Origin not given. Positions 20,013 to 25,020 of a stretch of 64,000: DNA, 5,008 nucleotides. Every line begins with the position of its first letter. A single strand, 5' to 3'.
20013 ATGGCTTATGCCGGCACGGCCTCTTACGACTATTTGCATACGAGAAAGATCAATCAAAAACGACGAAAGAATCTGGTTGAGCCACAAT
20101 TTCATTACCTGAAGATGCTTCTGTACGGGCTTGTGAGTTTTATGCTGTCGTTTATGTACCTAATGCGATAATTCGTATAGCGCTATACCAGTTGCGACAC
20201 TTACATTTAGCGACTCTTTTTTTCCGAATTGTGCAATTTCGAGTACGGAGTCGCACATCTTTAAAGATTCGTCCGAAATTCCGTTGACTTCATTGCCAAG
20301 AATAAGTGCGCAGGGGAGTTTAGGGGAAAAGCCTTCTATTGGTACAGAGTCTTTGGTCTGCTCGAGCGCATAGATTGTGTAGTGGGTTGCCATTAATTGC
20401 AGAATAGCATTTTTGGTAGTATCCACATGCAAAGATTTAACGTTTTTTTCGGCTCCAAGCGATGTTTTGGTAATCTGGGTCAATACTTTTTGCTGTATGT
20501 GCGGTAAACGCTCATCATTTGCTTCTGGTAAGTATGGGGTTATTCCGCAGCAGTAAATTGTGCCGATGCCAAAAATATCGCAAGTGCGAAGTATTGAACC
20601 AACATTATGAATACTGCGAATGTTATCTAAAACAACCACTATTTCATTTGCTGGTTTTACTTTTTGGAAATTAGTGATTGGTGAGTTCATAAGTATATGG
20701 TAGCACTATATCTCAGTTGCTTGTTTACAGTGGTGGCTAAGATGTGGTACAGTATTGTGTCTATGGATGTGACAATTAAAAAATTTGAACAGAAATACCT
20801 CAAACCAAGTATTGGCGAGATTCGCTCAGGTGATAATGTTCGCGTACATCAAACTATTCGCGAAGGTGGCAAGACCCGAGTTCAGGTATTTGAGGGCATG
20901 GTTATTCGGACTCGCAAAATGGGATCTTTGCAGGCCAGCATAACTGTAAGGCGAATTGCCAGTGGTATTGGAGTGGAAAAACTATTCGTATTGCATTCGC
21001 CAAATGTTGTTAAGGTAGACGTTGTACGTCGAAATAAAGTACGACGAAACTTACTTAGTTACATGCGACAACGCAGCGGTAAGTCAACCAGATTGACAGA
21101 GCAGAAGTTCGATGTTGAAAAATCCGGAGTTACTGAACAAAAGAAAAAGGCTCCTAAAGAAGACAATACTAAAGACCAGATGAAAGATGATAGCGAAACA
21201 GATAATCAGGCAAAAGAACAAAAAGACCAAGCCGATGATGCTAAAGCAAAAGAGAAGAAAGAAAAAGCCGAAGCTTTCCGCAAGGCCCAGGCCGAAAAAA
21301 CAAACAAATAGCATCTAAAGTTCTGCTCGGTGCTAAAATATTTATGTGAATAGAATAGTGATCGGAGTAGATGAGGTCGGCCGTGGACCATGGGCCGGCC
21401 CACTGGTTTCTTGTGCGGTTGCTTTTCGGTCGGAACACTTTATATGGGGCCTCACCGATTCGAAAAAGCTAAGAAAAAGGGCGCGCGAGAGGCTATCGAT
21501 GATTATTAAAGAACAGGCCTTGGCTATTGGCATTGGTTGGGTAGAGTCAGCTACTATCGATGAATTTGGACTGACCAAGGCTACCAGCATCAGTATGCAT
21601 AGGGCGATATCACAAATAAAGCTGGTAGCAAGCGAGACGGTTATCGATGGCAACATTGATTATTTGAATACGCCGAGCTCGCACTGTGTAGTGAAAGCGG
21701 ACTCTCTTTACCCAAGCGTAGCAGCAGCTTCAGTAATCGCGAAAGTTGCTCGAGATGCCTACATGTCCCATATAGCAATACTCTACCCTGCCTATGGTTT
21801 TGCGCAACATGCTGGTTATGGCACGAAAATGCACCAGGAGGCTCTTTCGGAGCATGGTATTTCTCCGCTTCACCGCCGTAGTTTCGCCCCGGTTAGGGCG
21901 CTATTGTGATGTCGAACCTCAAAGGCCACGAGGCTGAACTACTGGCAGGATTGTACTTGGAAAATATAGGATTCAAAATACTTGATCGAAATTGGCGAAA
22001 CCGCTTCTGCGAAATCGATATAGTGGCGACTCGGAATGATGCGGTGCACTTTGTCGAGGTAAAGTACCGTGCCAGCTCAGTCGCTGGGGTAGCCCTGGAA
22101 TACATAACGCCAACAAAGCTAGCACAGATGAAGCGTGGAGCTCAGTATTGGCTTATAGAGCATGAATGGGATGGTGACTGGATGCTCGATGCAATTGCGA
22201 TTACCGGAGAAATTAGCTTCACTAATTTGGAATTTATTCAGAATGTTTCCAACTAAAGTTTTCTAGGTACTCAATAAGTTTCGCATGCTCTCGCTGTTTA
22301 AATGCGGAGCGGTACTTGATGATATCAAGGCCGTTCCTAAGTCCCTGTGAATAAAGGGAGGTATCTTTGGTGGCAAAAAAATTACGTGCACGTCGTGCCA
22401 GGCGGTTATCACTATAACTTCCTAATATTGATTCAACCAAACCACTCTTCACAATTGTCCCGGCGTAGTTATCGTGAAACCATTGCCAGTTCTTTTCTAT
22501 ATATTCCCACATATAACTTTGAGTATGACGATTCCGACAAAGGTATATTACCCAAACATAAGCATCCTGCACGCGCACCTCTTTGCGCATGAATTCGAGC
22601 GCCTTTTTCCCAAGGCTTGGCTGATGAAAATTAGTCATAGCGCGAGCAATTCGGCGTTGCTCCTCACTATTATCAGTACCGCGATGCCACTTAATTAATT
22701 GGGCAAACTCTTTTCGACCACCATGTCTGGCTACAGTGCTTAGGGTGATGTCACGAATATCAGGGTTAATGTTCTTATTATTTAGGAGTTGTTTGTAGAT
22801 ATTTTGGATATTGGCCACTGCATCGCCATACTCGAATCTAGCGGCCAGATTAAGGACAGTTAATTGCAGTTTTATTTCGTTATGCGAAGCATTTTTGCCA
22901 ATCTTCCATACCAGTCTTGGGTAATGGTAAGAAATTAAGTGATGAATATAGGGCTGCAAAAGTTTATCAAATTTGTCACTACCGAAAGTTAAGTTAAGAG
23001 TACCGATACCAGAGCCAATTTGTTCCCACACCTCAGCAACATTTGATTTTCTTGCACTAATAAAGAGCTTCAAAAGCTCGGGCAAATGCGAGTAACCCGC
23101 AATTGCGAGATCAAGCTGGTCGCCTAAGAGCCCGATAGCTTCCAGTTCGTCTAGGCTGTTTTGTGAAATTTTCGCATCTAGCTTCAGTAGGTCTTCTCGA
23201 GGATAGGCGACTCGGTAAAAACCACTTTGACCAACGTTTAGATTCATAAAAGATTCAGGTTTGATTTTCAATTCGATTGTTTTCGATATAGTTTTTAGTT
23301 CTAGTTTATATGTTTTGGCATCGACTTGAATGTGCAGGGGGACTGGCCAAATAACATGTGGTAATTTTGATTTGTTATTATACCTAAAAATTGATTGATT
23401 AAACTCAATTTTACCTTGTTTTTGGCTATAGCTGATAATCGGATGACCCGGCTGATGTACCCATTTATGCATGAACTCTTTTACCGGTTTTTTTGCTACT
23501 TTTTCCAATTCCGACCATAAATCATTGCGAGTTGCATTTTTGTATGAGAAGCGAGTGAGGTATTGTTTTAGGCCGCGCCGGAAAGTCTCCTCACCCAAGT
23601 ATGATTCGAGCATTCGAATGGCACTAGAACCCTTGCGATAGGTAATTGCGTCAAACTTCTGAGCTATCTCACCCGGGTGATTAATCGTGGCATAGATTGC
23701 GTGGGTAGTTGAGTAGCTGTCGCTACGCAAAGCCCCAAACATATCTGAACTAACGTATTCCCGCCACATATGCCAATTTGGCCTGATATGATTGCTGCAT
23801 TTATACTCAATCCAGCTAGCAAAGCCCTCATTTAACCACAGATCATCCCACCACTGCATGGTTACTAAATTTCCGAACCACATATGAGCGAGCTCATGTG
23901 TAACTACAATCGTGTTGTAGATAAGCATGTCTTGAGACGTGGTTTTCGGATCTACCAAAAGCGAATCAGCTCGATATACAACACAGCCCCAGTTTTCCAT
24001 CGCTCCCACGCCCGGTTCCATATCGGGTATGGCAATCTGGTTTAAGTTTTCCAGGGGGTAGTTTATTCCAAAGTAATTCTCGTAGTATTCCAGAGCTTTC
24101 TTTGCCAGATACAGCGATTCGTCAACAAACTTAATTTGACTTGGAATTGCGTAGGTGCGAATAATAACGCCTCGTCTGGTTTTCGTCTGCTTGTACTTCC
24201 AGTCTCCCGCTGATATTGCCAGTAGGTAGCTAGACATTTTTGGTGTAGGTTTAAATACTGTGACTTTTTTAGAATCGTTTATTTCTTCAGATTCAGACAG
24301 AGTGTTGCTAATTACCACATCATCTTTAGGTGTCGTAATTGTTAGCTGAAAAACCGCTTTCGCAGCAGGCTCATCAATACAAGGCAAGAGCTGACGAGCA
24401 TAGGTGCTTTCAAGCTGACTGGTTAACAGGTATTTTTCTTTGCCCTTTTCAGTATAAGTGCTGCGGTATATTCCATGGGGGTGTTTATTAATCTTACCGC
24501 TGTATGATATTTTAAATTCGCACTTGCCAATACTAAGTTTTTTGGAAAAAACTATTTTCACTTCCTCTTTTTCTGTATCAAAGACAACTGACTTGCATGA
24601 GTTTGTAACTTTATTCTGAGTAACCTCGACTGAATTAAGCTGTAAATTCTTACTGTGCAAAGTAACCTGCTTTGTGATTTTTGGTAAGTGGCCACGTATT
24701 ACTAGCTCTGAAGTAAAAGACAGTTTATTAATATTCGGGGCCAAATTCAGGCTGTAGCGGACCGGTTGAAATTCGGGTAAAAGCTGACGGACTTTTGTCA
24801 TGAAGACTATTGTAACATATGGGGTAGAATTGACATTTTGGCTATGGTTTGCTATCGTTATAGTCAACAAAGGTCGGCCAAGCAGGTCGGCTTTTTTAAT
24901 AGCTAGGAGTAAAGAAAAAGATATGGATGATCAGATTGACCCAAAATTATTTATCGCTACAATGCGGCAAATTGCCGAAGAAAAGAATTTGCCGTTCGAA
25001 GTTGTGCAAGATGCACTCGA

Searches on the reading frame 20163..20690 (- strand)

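Call 76: search_protein_families(library=pfam, proteins=[window:20163-20690:-], max_evalue=0.00001)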
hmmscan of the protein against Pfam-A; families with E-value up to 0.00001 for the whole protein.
window:20163-20690:- (176 aa): 1 family
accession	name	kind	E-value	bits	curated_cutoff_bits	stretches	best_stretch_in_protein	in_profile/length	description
PF00588.24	SpoU_methylase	-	1.2e-30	106.9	29.7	1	17-172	2-142/142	SpoU rRNA Methylase family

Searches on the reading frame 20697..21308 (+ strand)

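Call 76: search_protein_families(library=pfam, proteins=[window:20697-21308:+], max_evalue=0.00001)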
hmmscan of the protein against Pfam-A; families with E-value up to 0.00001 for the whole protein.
window:20697-21308:+ (204 aa): 1 family
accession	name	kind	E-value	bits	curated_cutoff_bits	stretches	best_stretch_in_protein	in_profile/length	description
PF01245.26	Ribosomal_L19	-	8.1e-35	119.6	22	1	27-135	3-110/111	Ribosomal protein L19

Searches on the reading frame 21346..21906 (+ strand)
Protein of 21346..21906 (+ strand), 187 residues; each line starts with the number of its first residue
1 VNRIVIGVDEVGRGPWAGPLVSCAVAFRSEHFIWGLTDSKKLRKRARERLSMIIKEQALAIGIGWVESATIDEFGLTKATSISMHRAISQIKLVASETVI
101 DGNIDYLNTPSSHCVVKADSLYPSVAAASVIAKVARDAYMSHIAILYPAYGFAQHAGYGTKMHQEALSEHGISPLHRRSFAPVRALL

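Call 76: search_protein_families(library=pfam, proteins=[window:21346-21906:+], max_evalue=0.00001)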
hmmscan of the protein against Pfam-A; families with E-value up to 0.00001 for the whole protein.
window:21346-21906:+ (187 aa): 1 family
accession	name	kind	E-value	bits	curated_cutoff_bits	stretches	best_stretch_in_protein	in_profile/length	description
PF01351.25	RNase_HII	-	1.1e-34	120.5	25.8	1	6-182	1-198/199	Ribonuclease HII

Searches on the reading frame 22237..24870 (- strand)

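Call 76: search_protein_families(library=pfam, proteins=[window:22237-24870:-], max_evalue=0.00001)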
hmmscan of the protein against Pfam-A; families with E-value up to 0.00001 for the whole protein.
window:22237-24870:- (878 aa): 3 families
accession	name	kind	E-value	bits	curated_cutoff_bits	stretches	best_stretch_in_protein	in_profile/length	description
PF01433.26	Peptidase_M1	-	3.3e-78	262.7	27.7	1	255-470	5-218/218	Peptidase family M1 domain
PF11838.14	ERAP1_C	-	2.2e-61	208.5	38.2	1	542-852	2-317/318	ERAP1-like C-terminal domain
PF17900.6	Peptidase_M1_N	-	5.1e-45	154.3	25.8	1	35-216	1-186/186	Peptidase M1 N-terminal domain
